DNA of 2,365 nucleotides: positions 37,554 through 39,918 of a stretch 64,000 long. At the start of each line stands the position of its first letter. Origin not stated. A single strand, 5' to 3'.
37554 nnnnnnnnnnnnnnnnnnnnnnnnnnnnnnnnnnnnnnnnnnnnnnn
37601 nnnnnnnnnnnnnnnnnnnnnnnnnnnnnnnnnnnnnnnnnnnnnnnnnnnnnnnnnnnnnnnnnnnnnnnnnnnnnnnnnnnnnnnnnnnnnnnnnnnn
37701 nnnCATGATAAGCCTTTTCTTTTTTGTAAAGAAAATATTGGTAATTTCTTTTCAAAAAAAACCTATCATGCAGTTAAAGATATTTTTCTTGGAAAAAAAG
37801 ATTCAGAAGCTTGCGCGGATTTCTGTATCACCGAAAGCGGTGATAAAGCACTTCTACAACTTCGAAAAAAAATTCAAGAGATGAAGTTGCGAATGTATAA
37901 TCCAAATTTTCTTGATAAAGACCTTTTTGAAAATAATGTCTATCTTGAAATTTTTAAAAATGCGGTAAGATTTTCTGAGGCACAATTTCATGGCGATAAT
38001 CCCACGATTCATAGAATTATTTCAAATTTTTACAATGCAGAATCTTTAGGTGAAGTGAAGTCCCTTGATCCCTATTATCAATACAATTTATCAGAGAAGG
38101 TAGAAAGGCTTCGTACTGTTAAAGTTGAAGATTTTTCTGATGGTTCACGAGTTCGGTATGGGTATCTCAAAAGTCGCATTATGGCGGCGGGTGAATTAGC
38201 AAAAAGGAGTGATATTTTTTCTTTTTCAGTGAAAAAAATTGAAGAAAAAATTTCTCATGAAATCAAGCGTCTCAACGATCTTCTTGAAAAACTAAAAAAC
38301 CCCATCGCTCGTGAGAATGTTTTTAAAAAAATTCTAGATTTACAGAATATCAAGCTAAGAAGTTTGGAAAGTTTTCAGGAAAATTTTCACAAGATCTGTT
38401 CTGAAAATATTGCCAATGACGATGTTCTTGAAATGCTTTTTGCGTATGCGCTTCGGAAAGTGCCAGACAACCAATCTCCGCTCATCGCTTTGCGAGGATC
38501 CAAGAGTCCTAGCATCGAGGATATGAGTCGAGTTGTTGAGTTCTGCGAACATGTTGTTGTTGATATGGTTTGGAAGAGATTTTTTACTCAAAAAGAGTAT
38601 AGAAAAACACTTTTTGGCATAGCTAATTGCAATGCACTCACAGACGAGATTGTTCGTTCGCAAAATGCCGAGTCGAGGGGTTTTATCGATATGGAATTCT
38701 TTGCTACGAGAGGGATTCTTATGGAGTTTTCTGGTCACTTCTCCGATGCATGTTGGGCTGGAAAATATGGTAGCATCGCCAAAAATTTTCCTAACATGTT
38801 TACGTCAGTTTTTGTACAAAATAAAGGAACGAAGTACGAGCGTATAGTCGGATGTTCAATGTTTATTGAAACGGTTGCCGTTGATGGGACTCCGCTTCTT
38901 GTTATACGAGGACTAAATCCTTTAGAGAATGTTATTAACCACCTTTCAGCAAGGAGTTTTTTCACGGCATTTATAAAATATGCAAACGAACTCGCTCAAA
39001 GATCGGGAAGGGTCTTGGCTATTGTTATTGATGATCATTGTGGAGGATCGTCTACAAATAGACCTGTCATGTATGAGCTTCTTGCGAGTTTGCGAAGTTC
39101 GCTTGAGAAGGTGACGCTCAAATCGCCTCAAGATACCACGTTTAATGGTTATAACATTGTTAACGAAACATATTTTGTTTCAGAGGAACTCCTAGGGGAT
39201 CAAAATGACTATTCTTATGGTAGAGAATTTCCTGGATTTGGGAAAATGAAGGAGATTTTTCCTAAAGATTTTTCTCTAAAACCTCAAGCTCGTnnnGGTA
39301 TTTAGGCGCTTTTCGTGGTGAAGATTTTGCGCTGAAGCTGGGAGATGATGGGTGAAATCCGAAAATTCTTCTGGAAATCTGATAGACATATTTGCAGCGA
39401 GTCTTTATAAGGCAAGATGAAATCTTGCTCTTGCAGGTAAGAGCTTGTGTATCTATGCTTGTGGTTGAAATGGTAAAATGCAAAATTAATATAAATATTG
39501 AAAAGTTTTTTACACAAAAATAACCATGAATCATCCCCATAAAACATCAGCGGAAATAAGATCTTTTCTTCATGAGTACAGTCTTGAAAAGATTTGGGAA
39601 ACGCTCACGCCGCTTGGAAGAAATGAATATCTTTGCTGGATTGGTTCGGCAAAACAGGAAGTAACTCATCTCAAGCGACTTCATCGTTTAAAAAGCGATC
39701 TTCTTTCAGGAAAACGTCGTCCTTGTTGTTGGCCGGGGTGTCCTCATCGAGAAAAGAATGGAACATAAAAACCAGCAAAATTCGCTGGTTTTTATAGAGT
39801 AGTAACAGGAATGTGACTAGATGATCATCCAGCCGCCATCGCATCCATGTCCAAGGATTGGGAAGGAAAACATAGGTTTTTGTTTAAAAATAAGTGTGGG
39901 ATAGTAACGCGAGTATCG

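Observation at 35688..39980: Orphan 1104-aa A+T-rich gene between tRNA-Ser and a duplicated terminator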

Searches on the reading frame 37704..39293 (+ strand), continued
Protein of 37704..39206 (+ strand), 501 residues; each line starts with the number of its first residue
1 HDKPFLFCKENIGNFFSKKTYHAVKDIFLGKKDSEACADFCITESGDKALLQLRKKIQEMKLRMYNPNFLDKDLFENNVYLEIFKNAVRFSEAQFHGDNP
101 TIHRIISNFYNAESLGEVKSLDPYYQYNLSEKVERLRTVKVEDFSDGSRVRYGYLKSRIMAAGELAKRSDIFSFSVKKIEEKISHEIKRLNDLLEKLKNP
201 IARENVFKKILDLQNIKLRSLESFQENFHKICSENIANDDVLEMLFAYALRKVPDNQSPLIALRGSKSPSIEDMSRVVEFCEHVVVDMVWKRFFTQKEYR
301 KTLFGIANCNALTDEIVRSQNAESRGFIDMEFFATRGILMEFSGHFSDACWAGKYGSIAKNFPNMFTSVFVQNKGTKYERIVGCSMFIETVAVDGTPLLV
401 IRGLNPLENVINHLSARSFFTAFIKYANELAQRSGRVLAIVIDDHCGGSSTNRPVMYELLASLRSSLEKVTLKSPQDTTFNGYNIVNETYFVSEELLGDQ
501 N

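Call 87: search_dna_similar(query=window:37704-39206:+, collection=plasmids, mode=protein, max_evalue=0.00001, max_rows=25)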
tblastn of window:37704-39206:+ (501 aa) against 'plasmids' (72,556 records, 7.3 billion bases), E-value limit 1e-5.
No match.

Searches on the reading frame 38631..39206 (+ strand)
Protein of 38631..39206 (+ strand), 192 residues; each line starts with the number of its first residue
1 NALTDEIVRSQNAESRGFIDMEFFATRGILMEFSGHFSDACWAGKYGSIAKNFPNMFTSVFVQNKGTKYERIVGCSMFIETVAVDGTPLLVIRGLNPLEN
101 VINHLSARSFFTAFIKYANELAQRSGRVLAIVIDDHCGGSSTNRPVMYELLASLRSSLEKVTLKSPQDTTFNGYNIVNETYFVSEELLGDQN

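Call 77: search_protein_families(library=pfam, alignment_id=A3, max_evalue=10)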
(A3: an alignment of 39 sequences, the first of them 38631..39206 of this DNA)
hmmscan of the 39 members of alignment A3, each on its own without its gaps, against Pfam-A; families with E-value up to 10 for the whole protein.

A. member 1, window:38631-39206:+ (192 aa): 1 family
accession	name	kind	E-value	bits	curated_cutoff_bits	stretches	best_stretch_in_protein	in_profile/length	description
PF06931.17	Adeno_E4_ORF3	-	0.12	13.3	27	1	52-120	20-92/113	Mastadenovirus E4 ORF3 protein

B. families by the number of members that match (of 39 scanned): 10 families
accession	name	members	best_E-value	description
PF19796.4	DUF6280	2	0.054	Family of unknown function (DUF6280)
PF01686.22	Adeno_Penton_B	1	0.011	Adenovirus penton base protein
PF00239.26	Resolvase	1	0.058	Resolvase, N terminal domain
PF20646.2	Hpf1_C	1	0.058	Hpf1 C-terminal YTTT repeat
PF24995.1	DSRM_2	1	0.1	dsRNA binding domain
PF06931.17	Adeno_E4_ORF3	1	0.12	Mastadenovirus E4 ORF3 protein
PF04392.18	ABC_sub_bind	1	0.12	ABC transporter substrate binding protein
PF15723.11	MqsR_toxin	1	0.15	Motility quorum-sensing regulator, toxin of MqsA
PF14558.11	TRP_N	1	0.21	ML-like domain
PF07886.16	BA14K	1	0.29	BA14K-like protein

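Call 80: predict_structure(alignment_id=A3)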
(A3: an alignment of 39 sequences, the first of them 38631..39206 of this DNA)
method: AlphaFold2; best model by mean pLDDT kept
length: 192 residues; sequences in the alignment: 39
mean_pLDDT: 91.9   pTM: 0.87
mean pLDDT of the five models: 91.9, 91.4, 90.5, 90.5, 90.2
residues with pLDDT >= 90: 158; 70-90: 22; 50-70: 11; < 50: 1
segments of 3 or more residues with pLDDT < 50: none
pLDDT, mean of each block of 10 residues (from residue 1): 75 72 96 92 93 97 96 98 98 96 92 96 98 93 95 95 96 96 79 47
secondary structure, 60 per line:
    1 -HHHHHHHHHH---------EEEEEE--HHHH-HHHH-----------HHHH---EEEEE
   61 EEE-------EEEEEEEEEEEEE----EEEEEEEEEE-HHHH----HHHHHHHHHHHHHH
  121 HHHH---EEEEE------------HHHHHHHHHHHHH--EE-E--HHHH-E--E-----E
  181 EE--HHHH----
elements in order: H2-11 E21-26 H29-32 H34-37 H49-52 E56-63 E71-83 E88-97 H99-102 H107-124 E128-132 H145-157 H166-169 E180-182 H185-188

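Call 82: fold_search(model_id=the predicted structure, library=pdb)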
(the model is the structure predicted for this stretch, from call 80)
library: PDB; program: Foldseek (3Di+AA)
matches with E <= 10: 549; with E <= 0.001: 1
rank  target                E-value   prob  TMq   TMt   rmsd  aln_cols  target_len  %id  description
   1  6ajm_B                6.5e-04  1.00  0.49  0.57   5.7       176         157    9  Crystal structure of apo AtaTR (released 2019-01-02)
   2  4ua3_B                1.1e-03  0.99  0.36  0.35   7.5       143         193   12  Crystal structure of selenomethionine labeled SpNatD (released 2015-01-28)
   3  7ak9_A                1.9e-03  1.00  0.49  0.56   6.0       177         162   14  Structure of Salmonella TacT3 toxin bound to TacA3 antitoxin C-terminal peptide (released 2021-08-18)
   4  5zgn_C                1.9e-03  1.00  0.48  0.56   5.7       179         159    8  The crystal structure of KacTA-DNA complex (released 2019-04-03)
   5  7ak9_B                1.9e-03  1.00  0.48  0.54   5.8       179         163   14  Structure of Salmonella TacT3 toxin bound to TacA3 antitoxin C-terminal peptide (released 2021-08-18)
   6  6gtr_A                2.4e-03  1.00  0.49  0.57   5.9       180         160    9  Structure of the AtaT Y144F mutant toxin bound to the C-terminus of the antitoxin AtaR and Acetyl-CoA (released 2019-03-06)
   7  7chd_C                2.4e-03  0.99  0.46  0.49   6.3       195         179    8  AtaT complexed with acetyl-methionyl-tRNAfMet (released 2020-11-04)
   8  9obo_A                2.5e-03  0.96  0.35  0.11  10.6       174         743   10  Crystal structure of Mycobacterium tuberculosis isocitrate lyase 2 fixed in the apo form with disulfide bonds (released 2026-03-18)
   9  4b5o                  2.5e-03  0.95  0.37  0.37   5.6       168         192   15  Crystal structure of human alpha tubulin acetyltransferase catalytic domain (released 2012-10-24)
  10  3fb3_A                3.9e-03  0.99  0.40  0.51   4.3       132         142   16  Crystal Structure of Trypanosoma Brucei Acetyltransferase, Tb11.01.2886 (released 2008-11-25)
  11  6g96_B                4.2e-03  0.98  0.45  0.49   6.1       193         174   15  Crystal structure of TacT3 (tRNA acetylating toxin) from Salmonella (released 2018-05-16)
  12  4u9w_D                4.5e-03  0.97  0.46  0.46  14.1       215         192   11  Crystal Structure of NatD bound to H4/H2A peptide and CoA (released 2015-01-28)
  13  4u9z                  4.5e-03  0.90  0.39  0.41   6.4       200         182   12  Structure of the alpha-tubulin acetyltransferase alpha-TAT1/Mec-17 in complex with CoA (released 2015-08-12)
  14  6g96_A                5.1e-03  0.98  0.46  0.49   6.2       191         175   15  Crystal structure of TacT3 (tRNA acetylating toxin) from Salmonella (released 2018-05-16)
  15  6edw_D                5.8e-03  0.99  0.43  0.14   8.5       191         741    8  Crystal structure of Mycobacterium tuberculosis ICL2 in the apo form (released 2019-08-14)
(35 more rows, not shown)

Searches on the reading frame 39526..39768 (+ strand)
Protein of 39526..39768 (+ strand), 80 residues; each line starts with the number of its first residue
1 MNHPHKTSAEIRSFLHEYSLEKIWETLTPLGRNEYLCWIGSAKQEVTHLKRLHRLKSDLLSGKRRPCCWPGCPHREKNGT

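Call 4: search_protein_families(library=pfam, proteins=[window:39526-39768:+], max_evalue=1)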
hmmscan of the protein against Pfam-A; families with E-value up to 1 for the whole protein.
window:39526-39768:+ (80 aa): 2 families
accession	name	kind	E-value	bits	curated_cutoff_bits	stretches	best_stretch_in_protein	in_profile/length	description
PF13376.11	OmdA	-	3.4e-09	37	25.6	1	20-60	18-58/60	Bacteriocin-protection, YdeI or OmpD-Associated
PF19222.5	Noda_Vmethyltr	-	0.22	11.7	30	1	2-61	7-62/148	Nodavirus Vmethyltransferase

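Call 5: search_protein_families(library=ncbifam, proteins=[window:39526-39768:+], max_evalue=1)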
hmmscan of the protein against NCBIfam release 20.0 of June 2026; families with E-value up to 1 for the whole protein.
window:39526-39768:+ (80 aa): 0 families

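Call 22: search_protein_families(library=phrogs, proteins=[window:39526-39768:+], max_evalue=1)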
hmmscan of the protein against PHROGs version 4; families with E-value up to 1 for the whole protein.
window:39526-39768:+ (80 aa): 1 family
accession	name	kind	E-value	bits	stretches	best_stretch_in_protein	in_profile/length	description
phrog_30327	-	unknown function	0.058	14.7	0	6-25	51-70/73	-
